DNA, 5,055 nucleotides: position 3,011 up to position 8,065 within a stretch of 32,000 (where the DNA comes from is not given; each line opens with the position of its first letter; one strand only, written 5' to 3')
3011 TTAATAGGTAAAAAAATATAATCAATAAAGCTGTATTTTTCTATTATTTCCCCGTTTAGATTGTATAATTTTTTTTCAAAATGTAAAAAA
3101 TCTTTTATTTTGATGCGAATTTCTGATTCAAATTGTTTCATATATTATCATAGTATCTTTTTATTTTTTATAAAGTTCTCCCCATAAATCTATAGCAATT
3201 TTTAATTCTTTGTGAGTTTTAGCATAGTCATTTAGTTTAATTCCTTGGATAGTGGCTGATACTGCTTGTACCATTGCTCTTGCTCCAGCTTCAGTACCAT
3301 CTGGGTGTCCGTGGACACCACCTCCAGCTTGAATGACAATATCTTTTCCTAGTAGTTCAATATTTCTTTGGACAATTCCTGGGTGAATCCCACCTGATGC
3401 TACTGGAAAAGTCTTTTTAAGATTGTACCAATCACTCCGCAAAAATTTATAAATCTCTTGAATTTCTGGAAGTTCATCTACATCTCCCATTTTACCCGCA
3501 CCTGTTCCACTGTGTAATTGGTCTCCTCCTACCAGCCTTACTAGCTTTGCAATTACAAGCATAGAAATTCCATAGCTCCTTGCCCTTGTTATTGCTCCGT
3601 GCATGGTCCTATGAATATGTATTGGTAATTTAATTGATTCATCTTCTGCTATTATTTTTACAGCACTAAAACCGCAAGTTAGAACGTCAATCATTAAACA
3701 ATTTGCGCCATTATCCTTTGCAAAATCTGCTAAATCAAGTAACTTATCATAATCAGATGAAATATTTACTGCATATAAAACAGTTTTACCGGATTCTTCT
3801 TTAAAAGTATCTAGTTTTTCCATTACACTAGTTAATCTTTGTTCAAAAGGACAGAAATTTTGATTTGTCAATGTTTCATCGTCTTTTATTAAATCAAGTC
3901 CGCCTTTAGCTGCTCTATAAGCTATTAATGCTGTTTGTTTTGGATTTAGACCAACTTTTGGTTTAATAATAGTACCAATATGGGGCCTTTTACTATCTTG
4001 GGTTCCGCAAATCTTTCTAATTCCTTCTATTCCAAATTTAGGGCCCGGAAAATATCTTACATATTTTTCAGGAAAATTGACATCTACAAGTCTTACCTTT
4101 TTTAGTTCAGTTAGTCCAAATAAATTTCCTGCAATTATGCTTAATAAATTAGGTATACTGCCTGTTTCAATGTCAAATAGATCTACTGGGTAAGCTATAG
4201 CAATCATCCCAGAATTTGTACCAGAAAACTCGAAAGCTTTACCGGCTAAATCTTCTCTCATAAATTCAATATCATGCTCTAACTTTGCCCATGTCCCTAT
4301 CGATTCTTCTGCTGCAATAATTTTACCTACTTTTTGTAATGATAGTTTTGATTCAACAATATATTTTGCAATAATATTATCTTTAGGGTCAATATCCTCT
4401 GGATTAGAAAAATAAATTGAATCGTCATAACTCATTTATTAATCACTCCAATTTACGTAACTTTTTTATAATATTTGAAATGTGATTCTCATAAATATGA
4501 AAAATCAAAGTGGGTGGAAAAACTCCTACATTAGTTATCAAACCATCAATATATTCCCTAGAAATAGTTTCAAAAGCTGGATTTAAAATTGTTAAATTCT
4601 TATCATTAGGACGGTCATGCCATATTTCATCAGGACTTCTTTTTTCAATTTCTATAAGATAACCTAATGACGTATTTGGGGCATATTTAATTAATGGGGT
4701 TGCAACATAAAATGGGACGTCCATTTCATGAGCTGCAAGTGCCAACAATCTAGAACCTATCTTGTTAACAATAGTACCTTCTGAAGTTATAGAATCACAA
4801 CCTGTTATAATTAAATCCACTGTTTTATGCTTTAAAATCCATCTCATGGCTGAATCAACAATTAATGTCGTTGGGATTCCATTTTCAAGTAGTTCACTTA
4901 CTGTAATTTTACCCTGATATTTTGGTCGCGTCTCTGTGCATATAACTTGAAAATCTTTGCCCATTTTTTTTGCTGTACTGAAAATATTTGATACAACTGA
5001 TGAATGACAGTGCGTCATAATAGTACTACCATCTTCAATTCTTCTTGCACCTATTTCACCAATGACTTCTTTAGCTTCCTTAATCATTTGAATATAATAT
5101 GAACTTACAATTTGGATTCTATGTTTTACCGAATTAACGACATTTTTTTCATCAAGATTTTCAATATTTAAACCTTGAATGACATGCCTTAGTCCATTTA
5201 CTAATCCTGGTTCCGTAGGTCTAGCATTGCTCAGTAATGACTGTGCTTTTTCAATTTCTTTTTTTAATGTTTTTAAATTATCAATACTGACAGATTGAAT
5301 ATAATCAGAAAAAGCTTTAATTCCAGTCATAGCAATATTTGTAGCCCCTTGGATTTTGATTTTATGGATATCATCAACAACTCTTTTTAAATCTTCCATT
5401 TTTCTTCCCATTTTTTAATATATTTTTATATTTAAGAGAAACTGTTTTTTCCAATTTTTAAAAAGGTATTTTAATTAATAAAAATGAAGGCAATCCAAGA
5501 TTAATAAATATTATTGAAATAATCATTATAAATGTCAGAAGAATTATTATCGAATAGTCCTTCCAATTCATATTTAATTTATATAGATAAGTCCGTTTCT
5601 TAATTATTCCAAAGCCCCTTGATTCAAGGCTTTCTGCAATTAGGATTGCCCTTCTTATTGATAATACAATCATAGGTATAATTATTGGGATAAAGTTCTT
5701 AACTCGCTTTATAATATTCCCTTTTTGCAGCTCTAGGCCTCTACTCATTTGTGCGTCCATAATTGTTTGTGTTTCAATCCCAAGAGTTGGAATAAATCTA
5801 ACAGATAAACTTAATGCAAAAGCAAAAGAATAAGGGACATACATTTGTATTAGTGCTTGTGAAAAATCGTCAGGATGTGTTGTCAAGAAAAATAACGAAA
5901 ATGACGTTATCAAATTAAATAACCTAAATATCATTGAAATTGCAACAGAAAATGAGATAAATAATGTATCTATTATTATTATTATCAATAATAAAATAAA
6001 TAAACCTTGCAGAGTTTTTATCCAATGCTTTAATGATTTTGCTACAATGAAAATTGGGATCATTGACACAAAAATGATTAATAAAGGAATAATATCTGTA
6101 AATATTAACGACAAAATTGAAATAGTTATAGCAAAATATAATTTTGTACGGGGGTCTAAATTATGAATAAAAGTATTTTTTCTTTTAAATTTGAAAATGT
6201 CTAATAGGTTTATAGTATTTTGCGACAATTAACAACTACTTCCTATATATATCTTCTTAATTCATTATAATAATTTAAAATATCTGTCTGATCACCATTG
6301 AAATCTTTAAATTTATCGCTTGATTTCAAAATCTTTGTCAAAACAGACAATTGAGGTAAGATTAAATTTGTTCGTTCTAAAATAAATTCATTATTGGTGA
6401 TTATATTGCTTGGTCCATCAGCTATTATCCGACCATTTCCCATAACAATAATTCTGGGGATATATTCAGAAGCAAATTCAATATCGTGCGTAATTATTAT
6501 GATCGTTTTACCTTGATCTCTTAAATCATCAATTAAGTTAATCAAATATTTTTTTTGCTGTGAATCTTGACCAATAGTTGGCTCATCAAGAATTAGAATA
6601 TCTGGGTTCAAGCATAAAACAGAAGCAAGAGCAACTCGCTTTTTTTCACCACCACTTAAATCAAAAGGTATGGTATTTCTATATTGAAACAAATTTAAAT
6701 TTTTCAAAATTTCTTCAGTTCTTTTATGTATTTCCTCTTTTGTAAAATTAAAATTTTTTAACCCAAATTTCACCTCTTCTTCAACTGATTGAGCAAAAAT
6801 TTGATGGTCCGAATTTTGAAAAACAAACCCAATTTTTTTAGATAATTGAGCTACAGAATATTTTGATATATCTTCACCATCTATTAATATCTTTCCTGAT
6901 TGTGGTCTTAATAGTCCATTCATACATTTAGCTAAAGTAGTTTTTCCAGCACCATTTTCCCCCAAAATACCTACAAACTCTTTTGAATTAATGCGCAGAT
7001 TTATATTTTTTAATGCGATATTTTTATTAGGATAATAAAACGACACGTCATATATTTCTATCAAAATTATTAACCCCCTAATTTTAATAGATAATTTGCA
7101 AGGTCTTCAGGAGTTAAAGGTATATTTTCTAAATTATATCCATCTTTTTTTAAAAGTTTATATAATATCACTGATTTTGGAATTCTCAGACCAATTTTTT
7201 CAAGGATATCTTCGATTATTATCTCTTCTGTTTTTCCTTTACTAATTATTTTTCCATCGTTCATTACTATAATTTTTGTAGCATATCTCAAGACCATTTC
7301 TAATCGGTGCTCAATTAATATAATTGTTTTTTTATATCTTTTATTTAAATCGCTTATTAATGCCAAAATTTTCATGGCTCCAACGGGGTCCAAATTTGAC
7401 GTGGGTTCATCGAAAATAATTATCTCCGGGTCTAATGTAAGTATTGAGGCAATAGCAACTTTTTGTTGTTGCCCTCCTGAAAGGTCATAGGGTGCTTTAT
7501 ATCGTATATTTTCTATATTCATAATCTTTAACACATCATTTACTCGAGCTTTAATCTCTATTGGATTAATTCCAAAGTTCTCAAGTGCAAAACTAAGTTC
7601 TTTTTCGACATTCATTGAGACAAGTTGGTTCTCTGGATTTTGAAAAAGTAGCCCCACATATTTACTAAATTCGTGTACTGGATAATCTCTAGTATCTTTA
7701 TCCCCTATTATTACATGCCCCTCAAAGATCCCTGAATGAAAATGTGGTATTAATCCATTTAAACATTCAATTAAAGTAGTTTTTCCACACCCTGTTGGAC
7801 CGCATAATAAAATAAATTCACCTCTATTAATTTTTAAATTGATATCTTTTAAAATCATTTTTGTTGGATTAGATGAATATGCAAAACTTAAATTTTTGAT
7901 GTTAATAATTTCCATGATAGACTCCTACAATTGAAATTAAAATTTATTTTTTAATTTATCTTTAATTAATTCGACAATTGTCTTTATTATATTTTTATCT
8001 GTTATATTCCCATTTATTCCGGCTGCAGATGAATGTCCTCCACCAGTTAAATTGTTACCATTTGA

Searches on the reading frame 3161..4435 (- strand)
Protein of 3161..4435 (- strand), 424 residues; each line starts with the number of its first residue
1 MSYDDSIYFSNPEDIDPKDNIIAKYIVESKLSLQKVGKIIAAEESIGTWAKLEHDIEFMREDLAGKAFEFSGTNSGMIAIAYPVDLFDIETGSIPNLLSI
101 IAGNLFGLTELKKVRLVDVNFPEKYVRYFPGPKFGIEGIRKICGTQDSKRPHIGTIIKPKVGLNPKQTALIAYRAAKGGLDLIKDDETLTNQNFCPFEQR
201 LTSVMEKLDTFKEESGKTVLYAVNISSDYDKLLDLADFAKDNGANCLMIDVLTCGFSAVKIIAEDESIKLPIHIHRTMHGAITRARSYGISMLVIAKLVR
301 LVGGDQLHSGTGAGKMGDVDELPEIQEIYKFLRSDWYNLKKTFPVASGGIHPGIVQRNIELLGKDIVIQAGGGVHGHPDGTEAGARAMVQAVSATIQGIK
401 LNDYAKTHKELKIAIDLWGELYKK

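Call 12: search_protein_families(library=pfam, proteins=[window:3161-4435:-])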
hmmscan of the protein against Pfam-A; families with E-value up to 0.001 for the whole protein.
window:3161-4435:- (424 aa): 2 families
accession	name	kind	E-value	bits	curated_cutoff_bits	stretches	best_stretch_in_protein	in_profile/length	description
PF00016.26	RuBisCO_large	-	6e-77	259.3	30.1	1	149-418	13-299/299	Ribulose bisphosphate carboxylase large chain, catalytic domain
PF02788.21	RuBisCO_large_N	-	1.9e-23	83.4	20.7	1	18-125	11-120/120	Ribulose bisphosphate carboxylase large chain, N-terminal domain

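Call 25: find_related_loci(query=window:3161-4435:-, collection=genome_contigs, flank=500)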
Query window:3161-4435:- (424 aa) in genome_contigs; peptide patterns used: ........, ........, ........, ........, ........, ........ (x = any residue, [..] = any of these).
44 stretches matched a pattern; 9 encode a relative of the query (tblastn E <= 1e-3); 9 distinct loci.
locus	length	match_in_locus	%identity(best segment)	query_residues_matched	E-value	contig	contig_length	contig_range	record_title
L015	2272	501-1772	64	1-424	0e+0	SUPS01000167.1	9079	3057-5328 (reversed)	MAG: Candidatus Helarchaeota ASGARD archaeon Hel_GB_A NODE_10044_length_9079_cov_10.2719, whole genome shotgun sequence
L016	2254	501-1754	63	5-422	0e+0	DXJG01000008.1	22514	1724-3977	MAG TPA_asm: Candidatus Baldrarchaeota archaeon isolate MAG_95 contig_6342, whole genome shotgun sequence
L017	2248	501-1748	57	5-424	8e-169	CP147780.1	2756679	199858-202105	MAG: Candidatus Atabeyarchaeum deiterrae isolate SRVP18_Atabeyarchaeia-2 chromosome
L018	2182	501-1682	55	16-419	6e-150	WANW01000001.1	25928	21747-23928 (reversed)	MAG: Candidatus Hydrothermarchaeota archaeon isolate S141_67_esom k151_101520, whole genome shotgun sequence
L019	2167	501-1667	55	21-419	7e-150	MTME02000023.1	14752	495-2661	MAG: Candidatus Pyrohabitans sp. JdFR-17 NRA7_48_2014_length_14752_cov_854, whole genome shotgun sequence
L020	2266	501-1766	64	1-424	0e+0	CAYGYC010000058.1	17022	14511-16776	MAG TPA_asm: uncultured archaeon isolate ERP119294_co4_332 genome assembly, contig: NODE_3096_length_17022_cov_5.509518,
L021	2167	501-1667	56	21-419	4e-149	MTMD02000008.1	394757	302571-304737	MAG: Candidatus Pyrohabitans jungbluthii isolate JdFR-16 NRA7_88_26_length_394757_cov_535, whole genome shotgun sequence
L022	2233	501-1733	45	18-422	3e-111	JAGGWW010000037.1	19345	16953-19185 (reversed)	MAG: Nanoarchaeota archaeon isolate AUK136 PB_MBMC_090_c_000000000045, whole genome shotgun sequence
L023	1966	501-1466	29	75-388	2e-23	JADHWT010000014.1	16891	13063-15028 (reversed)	MAG: Candidatus Omnitrophota bacterium isolate BS750m-G34 BS-750m-C5462, whole genome shotgun sequence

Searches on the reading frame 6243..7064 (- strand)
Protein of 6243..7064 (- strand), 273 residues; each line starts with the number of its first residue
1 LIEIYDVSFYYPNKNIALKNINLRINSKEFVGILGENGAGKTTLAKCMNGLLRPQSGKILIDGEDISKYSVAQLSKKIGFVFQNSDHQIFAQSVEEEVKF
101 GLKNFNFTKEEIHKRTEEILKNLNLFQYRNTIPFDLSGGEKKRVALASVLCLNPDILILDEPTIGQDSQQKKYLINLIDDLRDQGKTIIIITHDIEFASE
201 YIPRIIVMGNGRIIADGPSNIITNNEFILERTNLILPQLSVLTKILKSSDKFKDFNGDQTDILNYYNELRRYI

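Call 12: search_protein_families(library=pfam, proteins=[window:6243-7064:-])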
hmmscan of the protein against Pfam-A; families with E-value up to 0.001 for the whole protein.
window:6243-7064:- (273 aa): 6 families
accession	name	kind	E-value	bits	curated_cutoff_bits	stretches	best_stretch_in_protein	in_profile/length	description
PF00005.33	ABC_tran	-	2.4e-37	129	25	1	18-163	1-136/137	ABC transporter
PF02463.25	SMC_N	-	1.1e-09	38.4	40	1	15-198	12-202/220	RecF/RecN/SMC N terminal domain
PF13304.12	AAA_21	-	1e-08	36.1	27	0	30-112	1-88/304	AAA domain, putative AbiEii toxin, Type IV TA system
PF13175.12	AAA_15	-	2.5e-06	27.8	32.1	1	20-129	16-132/374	AAA ATPase domain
PF13476.12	AAA_23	-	0.00053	21.1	27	0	19-158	13-143/201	AAA domain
PF20720.3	nSTAND3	-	0.00073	19.7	27.2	0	21-48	10-37/155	Novel STAND NTPase 3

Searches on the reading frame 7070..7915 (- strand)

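Call 12: search_protein_families(library=pfam, proteins=[window:7070-7915:-])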
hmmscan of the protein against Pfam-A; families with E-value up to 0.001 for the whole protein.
window:7070-7915:- (281 aa): 6 families
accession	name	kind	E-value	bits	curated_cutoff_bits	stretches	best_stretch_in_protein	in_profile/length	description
PF00005.33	ABC_tran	-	4.4e-28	99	25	1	22-173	1-137/137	ABC transporter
PF13304.12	AAA_21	-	2.1e-07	31.8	27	1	141-187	234-279/304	AAA domain, putative AbiEii toxin, Type IV TA system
PF02463.25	SMC_N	-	1.6e-06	28.2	40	1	33-215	25-209/220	RecF/RecN/SMC N terminal domain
PF13476.12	AAA_23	-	5.6e-05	24.3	27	1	25-54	15-41/201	AAA domain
PF03215.21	Rad17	-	0.00056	20.3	23.8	0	25-52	38-65/186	Rad17 P-loop domain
PF13401.12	AAA_22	-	0.0006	20.6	27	0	32-55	5-28/130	AAA domain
